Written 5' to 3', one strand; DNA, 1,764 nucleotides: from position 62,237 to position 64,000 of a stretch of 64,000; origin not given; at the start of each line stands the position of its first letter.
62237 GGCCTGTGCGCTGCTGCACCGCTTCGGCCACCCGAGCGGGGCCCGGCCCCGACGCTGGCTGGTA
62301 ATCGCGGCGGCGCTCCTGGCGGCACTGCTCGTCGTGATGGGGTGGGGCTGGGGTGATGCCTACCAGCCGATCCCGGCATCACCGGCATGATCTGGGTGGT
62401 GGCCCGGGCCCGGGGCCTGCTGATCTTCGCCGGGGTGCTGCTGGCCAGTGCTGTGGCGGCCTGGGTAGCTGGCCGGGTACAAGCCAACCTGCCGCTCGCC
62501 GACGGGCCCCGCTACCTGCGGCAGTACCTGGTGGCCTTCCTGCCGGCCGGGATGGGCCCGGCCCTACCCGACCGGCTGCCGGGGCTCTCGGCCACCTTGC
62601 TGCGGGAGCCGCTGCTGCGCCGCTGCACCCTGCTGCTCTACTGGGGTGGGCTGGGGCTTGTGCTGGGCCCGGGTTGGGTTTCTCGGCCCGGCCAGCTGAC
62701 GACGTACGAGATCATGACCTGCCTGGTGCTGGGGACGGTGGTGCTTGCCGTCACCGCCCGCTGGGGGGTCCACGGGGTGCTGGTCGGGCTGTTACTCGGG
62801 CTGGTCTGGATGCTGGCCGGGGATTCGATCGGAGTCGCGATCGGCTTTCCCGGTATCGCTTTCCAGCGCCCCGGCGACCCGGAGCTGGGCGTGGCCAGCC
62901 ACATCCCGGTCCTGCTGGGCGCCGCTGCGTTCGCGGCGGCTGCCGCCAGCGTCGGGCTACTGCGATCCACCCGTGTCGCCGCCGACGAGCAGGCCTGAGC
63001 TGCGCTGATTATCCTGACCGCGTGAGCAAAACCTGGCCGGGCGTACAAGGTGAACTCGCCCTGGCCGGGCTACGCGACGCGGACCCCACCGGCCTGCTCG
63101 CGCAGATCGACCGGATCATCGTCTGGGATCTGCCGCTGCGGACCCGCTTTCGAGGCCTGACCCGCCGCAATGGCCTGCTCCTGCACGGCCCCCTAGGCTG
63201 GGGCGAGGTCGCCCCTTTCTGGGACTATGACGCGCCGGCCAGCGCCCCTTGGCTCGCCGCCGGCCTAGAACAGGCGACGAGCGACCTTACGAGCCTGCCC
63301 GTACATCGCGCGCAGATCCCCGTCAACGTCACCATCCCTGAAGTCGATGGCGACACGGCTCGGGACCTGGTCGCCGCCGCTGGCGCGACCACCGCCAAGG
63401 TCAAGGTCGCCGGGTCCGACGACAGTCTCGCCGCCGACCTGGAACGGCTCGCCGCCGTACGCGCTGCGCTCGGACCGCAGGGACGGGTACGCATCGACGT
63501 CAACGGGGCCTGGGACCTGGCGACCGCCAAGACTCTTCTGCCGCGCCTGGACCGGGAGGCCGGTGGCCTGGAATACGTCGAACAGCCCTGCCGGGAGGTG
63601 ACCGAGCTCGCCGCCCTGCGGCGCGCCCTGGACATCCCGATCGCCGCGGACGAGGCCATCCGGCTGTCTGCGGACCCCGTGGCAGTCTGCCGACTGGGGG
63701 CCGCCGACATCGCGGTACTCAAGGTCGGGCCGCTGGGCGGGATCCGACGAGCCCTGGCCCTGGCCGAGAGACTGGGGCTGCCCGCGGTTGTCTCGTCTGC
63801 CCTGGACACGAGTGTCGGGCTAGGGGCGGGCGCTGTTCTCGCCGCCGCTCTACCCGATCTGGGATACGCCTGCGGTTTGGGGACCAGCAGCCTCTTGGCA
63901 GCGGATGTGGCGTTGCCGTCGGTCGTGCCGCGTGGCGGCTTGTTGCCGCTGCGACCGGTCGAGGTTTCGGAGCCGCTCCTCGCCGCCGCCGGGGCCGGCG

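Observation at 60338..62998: Low-GC islet: secreted Tyr/Gly-rich peptide followed by ABC ATPase and two membrane proteins (bacteriocin/immunity-like architecture)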

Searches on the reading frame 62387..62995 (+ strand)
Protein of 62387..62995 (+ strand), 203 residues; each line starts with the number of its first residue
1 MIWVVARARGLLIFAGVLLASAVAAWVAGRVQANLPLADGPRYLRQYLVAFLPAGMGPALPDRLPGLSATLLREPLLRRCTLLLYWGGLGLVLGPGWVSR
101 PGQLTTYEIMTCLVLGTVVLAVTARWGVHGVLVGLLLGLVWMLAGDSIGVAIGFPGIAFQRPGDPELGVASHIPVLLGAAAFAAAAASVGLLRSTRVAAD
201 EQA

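Call 6: search_protein_families(library=pfam, proteins=[window:62387-62995:+], max_evalue=1)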
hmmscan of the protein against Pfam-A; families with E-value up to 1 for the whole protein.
window:62387-62995:+ (203 aa): 0 families

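Call 7: search_protein_families(library=ncbifam, proteins=[window:62387-62995:+], max_evalue=1)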
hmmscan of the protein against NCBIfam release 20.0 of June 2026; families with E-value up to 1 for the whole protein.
window:62387-62995:+ (203 aa): 0 families

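Call 52: search_protein_families(library=padloc, proteins=[window:62387-62995:+], max_evalue=0.01)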
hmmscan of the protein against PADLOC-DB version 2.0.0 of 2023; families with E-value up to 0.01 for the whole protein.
window:62387-62995:+ (203 aa): 0 families

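Call 80: search_solved_structures(query=A7, max_evalue=10)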
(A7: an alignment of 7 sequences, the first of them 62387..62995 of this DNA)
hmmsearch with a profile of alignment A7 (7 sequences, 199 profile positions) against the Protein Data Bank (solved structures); distinct sequences matched with E-value up to 10: 1.
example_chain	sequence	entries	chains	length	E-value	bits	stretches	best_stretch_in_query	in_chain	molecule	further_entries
6dxz_A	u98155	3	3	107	0.22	14.4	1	43-81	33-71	N-acylethanolamine acid amidase alpha-subunit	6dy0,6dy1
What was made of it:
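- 62387..62998 (+): TM2, a 203-aa membrane protein with an invariant P-L-x-D-G-P-R motif after its first helix. Family without annotation, not detectably related to TM1. No Pfam, NCBIfam or PDB match (calls 6, 7, 80).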

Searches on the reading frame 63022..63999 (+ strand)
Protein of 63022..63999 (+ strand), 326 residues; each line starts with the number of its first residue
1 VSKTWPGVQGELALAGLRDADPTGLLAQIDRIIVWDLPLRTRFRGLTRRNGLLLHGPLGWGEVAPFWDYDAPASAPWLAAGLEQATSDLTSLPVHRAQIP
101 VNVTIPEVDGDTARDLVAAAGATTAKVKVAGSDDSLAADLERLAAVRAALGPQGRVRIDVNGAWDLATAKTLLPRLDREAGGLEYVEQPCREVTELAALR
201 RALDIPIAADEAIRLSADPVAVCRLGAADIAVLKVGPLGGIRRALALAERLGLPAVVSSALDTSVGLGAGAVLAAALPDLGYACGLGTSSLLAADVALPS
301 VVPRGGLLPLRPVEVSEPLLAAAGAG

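Call 75: search_protein_families(library=pfam, proteins=[window:63022-63999:+], max_evalue=0.01)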
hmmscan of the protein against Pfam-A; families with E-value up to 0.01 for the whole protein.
window:63022-63999:+ (326 aa): 2 families
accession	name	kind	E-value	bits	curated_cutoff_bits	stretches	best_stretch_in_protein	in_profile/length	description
PF13378.12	MR_MLE_C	-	2.3e-35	122.7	29.4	1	111-308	4-203/219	Enolase C-terminal domain-like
PF18374.6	Enolase_like_N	-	1.1e-22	79.6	25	1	34-85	1-52/52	Enolase N-terminal domain-like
